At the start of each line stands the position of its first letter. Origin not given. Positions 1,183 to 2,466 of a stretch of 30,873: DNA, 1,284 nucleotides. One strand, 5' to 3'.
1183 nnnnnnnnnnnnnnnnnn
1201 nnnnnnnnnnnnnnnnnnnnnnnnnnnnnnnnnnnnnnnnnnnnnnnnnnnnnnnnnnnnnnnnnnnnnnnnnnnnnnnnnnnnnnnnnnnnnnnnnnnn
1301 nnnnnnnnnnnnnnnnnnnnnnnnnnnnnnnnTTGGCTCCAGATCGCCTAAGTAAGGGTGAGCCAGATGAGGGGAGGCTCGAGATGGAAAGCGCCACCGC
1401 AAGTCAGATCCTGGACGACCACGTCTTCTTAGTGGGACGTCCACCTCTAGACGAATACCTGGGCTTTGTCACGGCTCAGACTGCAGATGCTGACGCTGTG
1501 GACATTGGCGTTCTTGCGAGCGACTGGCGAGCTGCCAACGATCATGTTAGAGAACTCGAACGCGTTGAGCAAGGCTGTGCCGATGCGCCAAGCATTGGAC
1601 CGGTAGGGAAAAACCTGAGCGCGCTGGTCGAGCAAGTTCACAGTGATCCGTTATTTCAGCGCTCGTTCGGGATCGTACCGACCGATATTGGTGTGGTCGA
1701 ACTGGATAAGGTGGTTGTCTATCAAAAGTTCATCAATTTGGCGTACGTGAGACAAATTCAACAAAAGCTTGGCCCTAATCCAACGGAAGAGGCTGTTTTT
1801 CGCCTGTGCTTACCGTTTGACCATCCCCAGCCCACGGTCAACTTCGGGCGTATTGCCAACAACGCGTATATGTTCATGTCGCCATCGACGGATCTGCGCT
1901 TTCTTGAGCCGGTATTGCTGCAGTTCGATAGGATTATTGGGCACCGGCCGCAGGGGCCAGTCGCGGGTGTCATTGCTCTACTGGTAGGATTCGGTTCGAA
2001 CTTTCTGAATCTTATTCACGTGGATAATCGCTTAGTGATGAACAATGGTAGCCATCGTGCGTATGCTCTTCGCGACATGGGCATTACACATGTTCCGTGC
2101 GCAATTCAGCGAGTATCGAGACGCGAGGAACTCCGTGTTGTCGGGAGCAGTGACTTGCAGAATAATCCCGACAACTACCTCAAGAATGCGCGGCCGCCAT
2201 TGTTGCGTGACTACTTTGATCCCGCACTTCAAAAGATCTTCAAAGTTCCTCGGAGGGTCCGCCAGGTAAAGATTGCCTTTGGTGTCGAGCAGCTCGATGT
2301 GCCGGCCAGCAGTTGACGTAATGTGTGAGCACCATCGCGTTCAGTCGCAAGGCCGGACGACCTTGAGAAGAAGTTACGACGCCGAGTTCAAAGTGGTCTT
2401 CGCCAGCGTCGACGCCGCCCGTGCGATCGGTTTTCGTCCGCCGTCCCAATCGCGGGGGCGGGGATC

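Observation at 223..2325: Low-GC three-gene insertion (CSD-like / permuted NlpC-P60 / ParB-Srx nuclease-like) with no match to a described system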

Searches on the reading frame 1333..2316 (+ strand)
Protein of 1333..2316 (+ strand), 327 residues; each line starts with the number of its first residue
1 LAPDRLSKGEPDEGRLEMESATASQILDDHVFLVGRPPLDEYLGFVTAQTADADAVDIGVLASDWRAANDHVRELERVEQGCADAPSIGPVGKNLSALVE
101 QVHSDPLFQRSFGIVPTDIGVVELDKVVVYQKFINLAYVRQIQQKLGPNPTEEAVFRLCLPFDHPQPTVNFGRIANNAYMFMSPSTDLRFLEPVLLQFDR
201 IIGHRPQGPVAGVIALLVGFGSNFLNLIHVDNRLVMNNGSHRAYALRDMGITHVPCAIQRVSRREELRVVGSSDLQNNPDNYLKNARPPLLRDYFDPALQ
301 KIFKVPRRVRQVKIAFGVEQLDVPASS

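Call 4: search_protein_families(library=pfam, proteins=[window:1333-2316:+], max_evalue=1)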
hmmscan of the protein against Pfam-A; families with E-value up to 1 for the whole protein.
window:1333-2316:+ (327 aa): 1 family
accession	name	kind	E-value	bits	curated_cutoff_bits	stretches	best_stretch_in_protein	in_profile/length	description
PF18039.7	UBA_6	-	0.043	14.3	23.5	1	139-155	18-34/42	UBA-like domain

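Call 5: search_protein_families(library=padloc, proteins=[window:1333-2316:+], max_evalue=1)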
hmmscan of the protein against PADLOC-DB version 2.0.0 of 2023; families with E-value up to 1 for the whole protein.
window:1333-2316:+ (327 aa): 0 families

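Call 6: search_protein_families(library=ncbifam, proteins=[window:1333-2316:+], max_evalue=1)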
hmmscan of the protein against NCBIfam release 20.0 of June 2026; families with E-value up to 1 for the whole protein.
window:1333-2316:+ (327 aa): 0 families

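Call 7: search_protein_families(library=phrogs, proteins=[window:1333-2316:+], max_evalue=1)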
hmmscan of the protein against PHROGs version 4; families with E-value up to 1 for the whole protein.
window:1333-2316:+ (327 aa): 1 family
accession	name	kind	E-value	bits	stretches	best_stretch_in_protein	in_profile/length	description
phrog_3147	-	unknown function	0.23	11.3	1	231-260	273-302/575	-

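Call 11: find_homologous_proteins(query=window:1384-2313:+)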
Query window:1384-2313:+ (310 aa): 1689 proteins with E <= 0.001 among 3886 candidates; the best 120 are listed.
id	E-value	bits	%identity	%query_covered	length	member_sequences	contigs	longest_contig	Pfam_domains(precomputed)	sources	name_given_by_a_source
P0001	4.1e-205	698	100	100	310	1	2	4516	-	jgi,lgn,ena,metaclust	metaclust:\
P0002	2.1e-139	482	69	98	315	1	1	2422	-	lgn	-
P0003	1.2e-133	463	64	99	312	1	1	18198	-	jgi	-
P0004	2.2e-128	446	65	96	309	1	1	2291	-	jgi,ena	-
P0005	2.5e-128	445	63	97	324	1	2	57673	-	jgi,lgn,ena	-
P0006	6.4e-128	444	63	97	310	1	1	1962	-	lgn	-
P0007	9.6e-124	430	60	97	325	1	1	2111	-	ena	-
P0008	1.3e-122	427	60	100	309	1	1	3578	-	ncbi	-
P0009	5.8e-122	425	61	99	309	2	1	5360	-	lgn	-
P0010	1.1e-120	420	58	98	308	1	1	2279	-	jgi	jgi:hypothetical protein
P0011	1.5e-120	420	62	98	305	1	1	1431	-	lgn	-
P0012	1.8e-120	420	60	98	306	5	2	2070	-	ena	-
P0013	2.6e-120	419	61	97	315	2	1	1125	-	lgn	-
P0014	4.9e-120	418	58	100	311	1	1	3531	-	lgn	-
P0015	8.2e-120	417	59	96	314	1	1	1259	-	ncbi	-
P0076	5.7e-107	375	55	94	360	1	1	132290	-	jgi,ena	jgi:hypothetical protein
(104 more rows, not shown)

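Call 14: find_encoding_contigs(protein=P0005, flank=6000, max_places=2)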
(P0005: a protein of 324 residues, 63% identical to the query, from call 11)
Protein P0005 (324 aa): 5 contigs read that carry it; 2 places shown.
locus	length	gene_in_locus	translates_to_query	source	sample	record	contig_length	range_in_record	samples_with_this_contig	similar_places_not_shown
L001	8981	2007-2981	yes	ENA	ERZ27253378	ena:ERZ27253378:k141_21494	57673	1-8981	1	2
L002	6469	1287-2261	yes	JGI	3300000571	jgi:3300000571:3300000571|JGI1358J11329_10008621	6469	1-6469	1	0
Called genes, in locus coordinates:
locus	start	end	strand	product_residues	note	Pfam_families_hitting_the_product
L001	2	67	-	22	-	?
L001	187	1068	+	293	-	PF22560:GMT-wHTH (weak)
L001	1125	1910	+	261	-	PF07505:DUF5131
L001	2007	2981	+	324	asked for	-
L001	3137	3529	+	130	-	PF14489:QueF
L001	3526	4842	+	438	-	PF04734:Ceramidase_alk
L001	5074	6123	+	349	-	PF03417:AAT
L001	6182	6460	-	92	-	PF05534:HicB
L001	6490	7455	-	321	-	-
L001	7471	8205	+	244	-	PF03009:GDPD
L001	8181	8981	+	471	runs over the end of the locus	PF01546:Peptidase_M20, PF07687:M20_dimer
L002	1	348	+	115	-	?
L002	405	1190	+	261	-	PF07505:DUF5131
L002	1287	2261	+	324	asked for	-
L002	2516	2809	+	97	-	PF14489:QueF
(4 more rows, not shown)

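Call 15: find_encoding_contigs(protein=P0076, flank=6000, max_places=2)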
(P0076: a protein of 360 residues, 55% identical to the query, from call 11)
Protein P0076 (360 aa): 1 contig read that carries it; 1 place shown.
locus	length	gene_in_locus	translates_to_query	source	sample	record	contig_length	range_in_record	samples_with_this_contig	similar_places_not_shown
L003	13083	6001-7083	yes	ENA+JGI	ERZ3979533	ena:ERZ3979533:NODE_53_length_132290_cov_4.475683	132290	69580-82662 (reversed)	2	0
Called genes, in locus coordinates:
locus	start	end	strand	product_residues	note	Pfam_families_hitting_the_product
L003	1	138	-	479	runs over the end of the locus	PF00309:Sigma54_AID, PF04963:Sigma54_CBD, PF04552:Sigma54_DBD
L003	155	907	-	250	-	PF00005:ABC_tran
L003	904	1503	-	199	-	PF06835:LptC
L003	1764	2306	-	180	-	PF04343:DUF488, PF22751:DUF488-N3a (weak)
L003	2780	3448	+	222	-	-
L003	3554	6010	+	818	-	PF25881:HH_YBHG (faint), PF25954:Beta-barrel_RND_2 (weak)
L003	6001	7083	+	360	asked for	-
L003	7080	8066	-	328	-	PF01380:SIS, PF00571:CBS (weak)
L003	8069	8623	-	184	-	PF00702:Hydrolase (faint), PF08282:Hydrolase_3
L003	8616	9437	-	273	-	PF00793:DAHP_synth_1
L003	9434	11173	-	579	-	PF06418:CTP_synth_N, PF00117:GATase, PF07722:Peptidase_C26 (weak)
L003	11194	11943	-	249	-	PF02348:CTP_transf_3, PF12804:NTP_transf_3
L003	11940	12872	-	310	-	PF00056:Ldh_1_N, PF01266:DAO (weak), PF03721:UDPG_MGDP_dh_N (faint), PF02866:Ldh_1_C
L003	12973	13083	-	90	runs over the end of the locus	PF01016:Ribosomal_L27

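Call 19: find_encoding_contigs(protein=P0001, flank=10000, max_places=4)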
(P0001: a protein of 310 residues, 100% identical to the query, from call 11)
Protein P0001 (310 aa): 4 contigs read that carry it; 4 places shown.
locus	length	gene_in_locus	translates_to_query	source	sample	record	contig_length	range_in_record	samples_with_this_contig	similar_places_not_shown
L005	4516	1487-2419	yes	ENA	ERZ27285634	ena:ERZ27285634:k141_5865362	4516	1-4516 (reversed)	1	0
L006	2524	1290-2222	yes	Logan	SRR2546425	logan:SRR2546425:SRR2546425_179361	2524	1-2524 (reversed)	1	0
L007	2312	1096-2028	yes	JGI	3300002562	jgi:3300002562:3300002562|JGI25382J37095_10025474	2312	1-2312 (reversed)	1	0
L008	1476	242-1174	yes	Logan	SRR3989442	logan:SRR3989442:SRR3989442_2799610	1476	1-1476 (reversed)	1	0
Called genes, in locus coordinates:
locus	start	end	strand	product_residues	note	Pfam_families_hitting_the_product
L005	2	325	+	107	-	?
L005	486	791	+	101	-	-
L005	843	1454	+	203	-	-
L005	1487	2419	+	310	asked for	-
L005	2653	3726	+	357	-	PF02746:MR_MLE_N, PF13378:MR_MLE_C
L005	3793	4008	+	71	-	PF15919:HicB_lk_antitox (weak)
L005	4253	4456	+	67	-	PF13378:MR_MLE_C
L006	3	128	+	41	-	?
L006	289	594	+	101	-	-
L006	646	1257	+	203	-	-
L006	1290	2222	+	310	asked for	-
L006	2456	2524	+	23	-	?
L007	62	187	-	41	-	-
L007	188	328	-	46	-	-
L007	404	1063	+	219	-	-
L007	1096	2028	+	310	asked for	-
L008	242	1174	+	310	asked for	-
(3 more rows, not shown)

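Call 29: search_solved_structures(query=A1, max_evalue=10, show_alignments=2)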
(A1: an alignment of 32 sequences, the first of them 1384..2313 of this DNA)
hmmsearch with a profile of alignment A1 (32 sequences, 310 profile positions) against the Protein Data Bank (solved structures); distinct sequences matched with E-value up to 10: 3.
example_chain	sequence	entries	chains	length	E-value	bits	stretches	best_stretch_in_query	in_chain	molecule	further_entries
7tm7_A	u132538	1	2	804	0.42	12.6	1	43-150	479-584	Alpha-1,4 glucan phosphorylase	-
8rvk_A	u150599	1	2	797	1.3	11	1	43-151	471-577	Maltodextrin phosphorylase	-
1l5v_A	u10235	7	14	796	1.3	11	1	43-151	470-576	MALTODEXTRIN PHOSPHORYLASE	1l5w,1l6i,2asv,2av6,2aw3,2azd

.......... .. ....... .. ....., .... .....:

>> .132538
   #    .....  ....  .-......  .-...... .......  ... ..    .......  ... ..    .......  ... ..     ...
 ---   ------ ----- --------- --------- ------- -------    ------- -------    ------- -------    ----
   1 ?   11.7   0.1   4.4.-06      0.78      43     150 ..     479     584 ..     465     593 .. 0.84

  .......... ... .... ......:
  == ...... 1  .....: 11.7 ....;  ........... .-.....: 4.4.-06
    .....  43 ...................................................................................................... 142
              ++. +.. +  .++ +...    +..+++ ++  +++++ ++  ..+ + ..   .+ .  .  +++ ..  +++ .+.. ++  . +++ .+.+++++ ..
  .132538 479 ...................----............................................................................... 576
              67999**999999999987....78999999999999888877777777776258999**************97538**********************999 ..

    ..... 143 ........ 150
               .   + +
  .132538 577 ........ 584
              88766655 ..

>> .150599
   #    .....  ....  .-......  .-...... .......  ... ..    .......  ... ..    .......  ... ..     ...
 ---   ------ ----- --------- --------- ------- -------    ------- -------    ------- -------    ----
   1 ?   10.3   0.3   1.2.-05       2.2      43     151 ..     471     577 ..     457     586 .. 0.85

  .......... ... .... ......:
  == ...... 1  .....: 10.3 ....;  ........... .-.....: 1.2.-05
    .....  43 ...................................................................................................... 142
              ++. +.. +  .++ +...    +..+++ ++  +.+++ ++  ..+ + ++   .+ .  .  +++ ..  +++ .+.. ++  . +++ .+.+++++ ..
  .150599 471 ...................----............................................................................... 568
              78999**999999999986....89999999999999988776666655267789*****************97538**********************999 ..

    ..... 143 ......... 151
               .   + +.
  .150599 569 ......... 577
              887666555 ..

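Call 32: search_protein_families(library=pfam, alignment_id=A1, max_evalue=0.01)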
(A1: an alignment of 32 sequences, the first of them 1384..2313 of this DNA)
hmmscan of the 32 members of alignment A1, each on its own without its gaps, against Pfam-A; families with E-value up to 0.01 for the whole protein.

A. member 1, window:1384-2313:+ (310 aa): 0 families

B. families by the number of members that match (of 32 scanned): 1 family
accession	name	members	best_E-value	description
PF03013.19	Pyr_excise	1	4.6e-05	Pyrimidine dimer DNA glycosylase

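Call 37: predict_structure(alignment_id=A1)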
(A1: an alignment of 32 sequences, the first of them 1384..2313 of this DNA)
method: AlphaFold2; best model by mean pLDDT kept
length: 310 residues; sequences in the alignment: 32
mean_pLDDT: 93.1   pTM: 0.87
mean pLDDT of the five models: 93.1, 93.1, 90.5, 87.7, 83.2
residues with pLDDT >= 90: 258; 70-90: 45; 50-70: 3; < 50: 4
segments of 3 or more residues with pLDDT < 50: 1-4
pLDDT, mean of each block of 10 residues (from residue 1): 64 93 93 90 96 97 96 98 96 95 98 94 97 98 90 93 91 91 88 90 92 98 97 98 97 95 94 97 95 91 83
secondary structure, 60 per line:
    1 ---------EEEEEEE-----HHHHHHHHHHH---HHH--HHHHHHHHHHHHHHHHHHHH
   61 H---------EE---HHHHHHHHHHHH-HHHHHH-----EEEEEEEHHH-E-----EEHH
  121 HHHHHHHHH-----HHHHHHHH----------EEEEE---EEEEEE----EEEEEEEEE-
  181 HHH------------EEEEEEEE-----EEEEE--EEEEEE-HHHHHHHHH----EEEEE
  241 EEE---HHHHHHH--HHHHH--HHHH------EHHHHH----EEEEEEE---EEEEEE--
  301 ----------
elements in order: E10-16 H22-32 H41-61 H76-87 H89-94 E100-106 H119-129 H135-142 E153-157 E161-166 E171-179 E196-203 E209-213 E216-221 H223-231 E236-243 H247-253 H256-260 H263-266 H274-278 E283-289 E293-298

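Call 39: find_related_loci(query=A1, collection=metagenome_contigs, flank=8000)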
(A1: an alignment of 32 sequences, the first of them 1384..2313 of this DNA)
Query A1 (310 aa) in metagenome_contigs; peptide patterns used: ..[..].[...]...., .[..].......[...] (x = any residue, [..] = any of these).
600 stretches matched a pattern (row limit reached: there are more); 333 encode a relative of the query (tblastn E <= 1e-3); the best 80 are kept; 80 distinct loci.
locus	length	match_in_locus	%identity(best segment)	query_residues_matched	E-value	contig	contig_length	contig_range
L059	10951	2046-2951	63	8-309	6e-135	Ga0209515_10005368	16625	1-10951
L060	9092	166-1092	56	1-309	2e-122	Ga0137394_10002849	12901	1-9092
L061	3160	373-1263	58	11-307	5e-126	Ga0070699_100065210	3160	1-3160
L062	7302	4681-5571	58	11-307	4e-122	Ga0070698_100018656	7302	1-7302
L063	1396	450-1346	57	11-309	4e-132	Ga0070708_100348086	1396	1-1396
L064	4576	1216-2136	60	3-309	2e-122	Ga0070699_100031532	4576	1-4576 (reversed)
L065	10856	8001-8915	59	5-309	2e-120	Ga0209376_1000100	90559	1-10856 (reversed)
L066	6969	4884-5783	57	10-309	6e-119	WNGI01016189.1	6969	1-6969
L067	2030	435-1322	55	11-306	6e-121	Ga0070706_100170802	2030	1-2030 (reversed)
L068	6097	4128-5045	56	7-309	5e-113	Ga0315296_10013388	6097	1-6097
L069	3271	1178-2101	53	1-308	1e-115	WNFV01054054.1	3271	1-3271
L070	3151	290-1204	56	7-308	4e-116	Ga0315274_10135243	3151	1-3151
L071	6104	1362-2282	56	4-310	4e-112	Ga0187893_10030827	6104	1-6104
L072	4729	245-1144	55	10-309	4e-112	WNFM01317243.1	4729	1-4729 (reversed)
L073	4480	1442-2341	56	10-309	2e-112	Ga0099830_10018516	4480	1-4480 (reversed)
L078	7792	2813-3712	54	9-308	2e-109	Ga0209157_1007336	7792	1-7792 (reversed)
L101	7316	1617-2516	51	10-309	9e-104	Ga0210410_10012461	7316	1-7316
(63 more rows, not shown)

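Call 57: find_encoding_contigs(protein=P0002, flank=5000, max_places=2)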
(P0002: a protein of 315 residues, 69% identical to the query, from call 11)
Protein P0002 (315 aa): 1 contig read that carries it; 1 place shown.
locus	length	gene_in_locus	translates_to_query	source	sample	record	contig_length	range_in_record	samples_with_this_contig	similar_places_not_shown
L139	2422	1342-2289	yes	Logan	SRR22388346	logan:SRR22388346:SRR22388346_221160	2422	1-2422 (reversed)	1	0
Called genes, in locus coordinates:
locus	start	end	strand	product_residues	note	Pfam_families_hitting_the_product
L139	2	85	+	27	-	?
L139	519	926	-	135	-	-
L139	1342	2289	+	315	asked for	-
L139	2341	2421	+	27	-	?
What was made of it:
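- Tried and rejected: My interim conclusion that the closest g3 relative lacks g1-g2 (call 57) was wrong.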

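Call 62: search_protein_families(library=pfam, proteins=[L078:267-2750:+, L101:2570-4270:-, L101:4286-5554:-, L101:5723-6619:-, L072:2114-3013:-, L072:3266-4222:-, L139:519-926:-], max_evalue=0.001)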
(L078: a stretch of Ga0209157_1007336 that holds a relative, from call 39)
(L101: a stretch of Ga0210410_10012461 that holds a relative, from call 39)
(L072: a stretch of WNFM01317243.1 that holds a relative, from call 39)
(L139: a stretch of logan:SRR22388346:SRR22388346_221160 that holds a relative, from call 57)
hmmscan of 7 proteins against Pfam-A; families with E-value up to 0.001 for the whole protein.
L078:267-2750:+ (827 aa): 3 families
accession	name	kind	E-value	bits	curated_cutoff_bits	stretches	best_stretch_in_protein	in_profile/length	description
PF16576.10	HlyD_D23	-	5.2e-17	62.3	30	1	600-757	47-196/214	Barrel-sandwich domain of CusB or HlyD membrane-fusion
PF13437.12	HlyD_3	-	1.5e-15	58.3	22.2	1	668-758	2-89/106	HlyD family secretion protein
PF02163.28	Peptidase_M50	-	0.00013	21.8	27.2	0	178-517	4-106/221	Peptidase family M50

L101:2570-4270:- (566 aa): 1 family
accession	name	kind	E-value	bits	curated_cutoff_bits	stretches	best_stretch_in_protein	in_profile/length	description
PF02810.21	SEC-C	-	5.3e-10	39.4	20.4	1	85-102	1-18/19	SEC-C motif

L101:4286-5554:- (422 aa): 0 families

L101:5723-6619:- (298 aa): 1 family
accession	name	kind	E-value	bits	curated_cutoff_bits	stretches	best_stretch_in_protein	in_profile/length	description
PF22769.1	DCD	-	1.1e-17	65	27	1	45-180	2-151/153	dCTP deaminase-like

L072:2114-3013:- (299 aa): 0 families

L072:3266-4222:- (318 aa): 1 family
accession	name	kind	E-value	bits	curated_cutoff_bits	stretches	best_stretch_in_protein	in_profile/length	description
PF03069.20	FmdA_AmdA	-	1.9e-17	63.7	27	1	182-317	217-372/373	Acetamidase/Formamidase family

L139:519-926:- (135 aa): 0 families

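Call 69: search_protein_families(library=pfam, alignment_id=A5, max_evalue=0.00001)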
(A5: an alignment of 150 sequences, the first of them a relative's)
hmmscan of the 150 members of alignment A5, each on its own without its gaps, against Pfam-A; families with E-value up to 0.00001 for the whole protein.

A. member 1, L059:160-1038:+ (293 aa): 1 family
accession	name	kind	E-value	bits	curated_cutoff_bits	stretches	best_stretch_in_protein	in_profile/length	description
PF22560.2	GMT-wHTH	-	1e-06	29.5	27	1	197-270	2-81/82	GMT-like wHTH domain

B. families by the number of members that match (of 150 scanned): 60 families (the first 25 are shown)
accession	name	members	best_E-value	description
PF00072.30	Response_reg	5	1.2e-25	Response regulator receiver domain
PF00196.25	GerE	5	8.1e-19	Bacterial regulatory proteins, luxR family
PF08281.18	Sigma70_r4_2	5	1.3e-10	Sigma-70, region 4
PF01381.28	HTH_3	4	4.4e-13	Helix-turn-helix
PF06114.19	Peptidase_M78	3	7.8e-20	IrrE N-terminal-like domain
PF13437.12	HlyD_3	3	8.9e-17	HlyD family secretion protein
PF16576.10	HlyD_D23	3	1.3e-15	Barrel-sandwich domain of CusB or HlyD membrane-fusion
PF13560.12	HTH_31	3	4.8e-09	Helix-turn-helix domain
PF04185.19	Phosphoesterase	2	2.2e-44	Phosphoesterase family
PF00589.27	Phage_integrase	2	3.4e-25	Phage integrase family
PF02810.21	SEC-C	2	5.2e-10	SEC-C motif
PF13533.13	Biotin_lipoyl_2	2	5.4e-09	Biotin-lipoyl like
PF00364.28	Biotin_lipoyl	2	1.4e-08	Biotin-requiring enzyme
PF02954.25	HTH_8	2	4.9e-08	Bacterial regulatory protein, Fis family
PF07589.16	PEP-CTERM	2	7.3e-07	PEP-CTERM motif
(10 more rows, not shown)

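Call 71: search_protein_families(library=padloc, alignment_id=A5, max_evalue=0.00001)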
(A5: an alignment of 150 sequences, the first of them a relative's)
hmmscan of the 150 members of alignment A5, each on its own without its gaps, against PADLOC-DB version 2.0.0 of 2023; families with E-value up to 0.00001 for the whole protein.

A. member 1, L059:160-1038:+ (293 aa): 4 families
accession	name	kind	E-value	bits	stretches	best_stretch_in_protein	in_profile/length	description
PDLC04567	PDC-M30A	-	8.3e-38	128.4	1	55-269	145-366/381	-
PDLC04566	PDC-M30A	-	3.2e-27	93.5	1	8-278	88-352/372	-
PDLC04568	PDC-M30A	-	1.8e-11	42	1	5-270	83-347/368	-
PDLC04636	PDC-M41A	-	2.7e-10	38.5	1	117-179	209-269/281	-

B. families by the number of members that match (of 150 scanned): 73 families (the first 25 are shown)
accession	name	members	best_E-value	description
PDLC01855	CARF3--CARF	5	6.5e-09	-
PDLC04141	capP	4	1.7e-32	capP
PDLC03949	RmrA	4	4.6e-10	-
PDLC03944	RmrA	4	2.9e-08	-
PDLC03947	RmrA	4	3.3e-06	-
PDLC04142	capH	3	5.8e-11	capH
PDLC03952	RmrA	3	4.4e-10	-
PDLC03945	RmrA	3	4.8e-07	-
PDLC03946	RmrA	3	6.4e-07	-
PDLC03953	RmrA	3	7.8e-07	-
PDLC02965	RT-Toprim_I-C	2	1.9e-17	single gene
PDLC02968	RT-Toprim_I-C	2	7.8e-17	single gene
PDLC03954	RmrA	2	3.5e-10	-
PDLC02926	HTH_VI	2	2.9e-09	-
PDLC04917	PDC-S12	2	1.1e-06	-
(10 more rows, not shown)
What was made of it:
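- Some g3 loci lie beside candidate or known defence genes (PDC-M30/M41-like pair, CapH/CapP, retron RT; call 71), which keeps a defence role open. One trio locus (L101) has a dCTP-deaminase-like gene and a SEC-C-motif protein nearby (call 62). g3 neighbours elsewhere include a PDC-M30/M41-like pair, CapH/CapP-type regulators, retron RT-Toprim and HamB (call 71).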

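Call 87: search_dna_similar(query=window:1384-2313:+, collection=plasmids, mode=protein, max_rows=15)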
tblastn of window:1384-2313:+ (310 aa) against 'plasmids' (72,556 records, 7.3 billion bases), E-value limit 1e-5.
Records with a match: 4; places in all: 4; records where one place covers at least 80% of the query: 4.
Best place of each record, by identity: <60% 4.
By first word of the organism name: Paracoccus 1; Rhodobacter 1; Methylobacterium 1; Blastomonas 1.
By predicted mobility (MOB-suite, as given by PLSDB): non-mobilizable 3; mobilizable 1.
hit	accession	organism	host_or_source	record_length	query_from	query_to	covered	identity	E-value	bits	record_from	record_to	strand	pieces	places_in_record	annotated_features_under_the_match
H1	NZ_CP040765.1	Paracoccus liaowanqingii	Tibetan antelope,cell culture,feces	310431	14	306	95%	41.0%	3e-68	237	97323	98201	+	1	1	hypothetical protein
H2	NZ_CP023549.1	Rhodobacter sp. CZR27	cell culture,paddy soil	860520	12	306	95%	39.0%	2e-50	186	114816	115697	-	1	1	hypothetical protein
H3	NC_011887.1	Methylobacterium nodulans ORS 2060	-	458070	14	306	95%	37.9%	2e-62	220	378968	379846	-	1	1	hypothetical protein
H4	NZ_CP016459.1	Blastomonas sp. RAC04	Microbial isolate,Algal phycosphere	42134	14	309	95%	35.8%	2e-44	168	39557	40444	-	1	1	hypothetical protein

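Call 89: get_annotated_region(hit=H4, flank=5000)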
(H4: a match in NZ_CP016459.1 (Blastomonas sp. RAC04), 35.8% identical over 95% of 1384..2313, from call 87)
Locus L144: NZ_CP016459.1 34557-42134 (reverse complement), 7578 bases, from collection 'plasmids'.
description: Blastomonas sp. RAC04 plasmid pBSY18_3, complete sequence
organism: Blastomonas sp. RAC04 (NCBI taxid 1842535)
taxonomy: Bacteria; Pseudomonadota; Alphaproteobacteria; Sphingomonadales; Sphingomonadaceae; Blastomonas; Blastomonas sp. RAC04
host: -; source: Microbial isolate,Algal phycosphere; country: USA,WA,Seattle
typing (MOB-suite, as given by PLSDB): mobilizable; relaxase MOBQ
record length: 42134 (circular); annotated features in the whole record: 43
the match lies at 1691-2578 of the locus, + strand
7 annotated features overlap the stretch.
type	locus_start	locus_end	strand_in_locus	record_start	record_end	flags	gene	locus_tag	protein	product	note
CDS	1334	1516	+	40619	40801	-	-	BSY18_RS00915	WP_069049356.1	hypothetical protein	-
CDS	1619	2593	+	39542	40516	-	-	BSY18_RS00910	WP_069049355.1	hypothetical protein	-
CDS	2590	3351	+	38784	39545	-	-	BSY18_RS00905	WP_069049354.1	2OG-Fe(II) oxygenase family protein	-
CDS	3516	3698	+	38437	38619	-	-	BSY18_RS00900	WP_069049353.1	hypothetical protein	-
CDS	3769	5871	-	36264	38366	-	-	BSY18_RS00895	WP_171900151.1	peptidase domain-containing ABC transporter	-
CDS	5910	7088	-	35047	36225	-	-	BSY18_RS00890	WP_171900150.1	HlyD family efflux transporter periplasmic adaptor subunit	-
CDS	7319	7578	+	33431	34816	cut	-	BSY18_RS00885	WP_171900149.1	efflux transporter outer membrane subunit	GO:0006810 - transport [Evidence IEA]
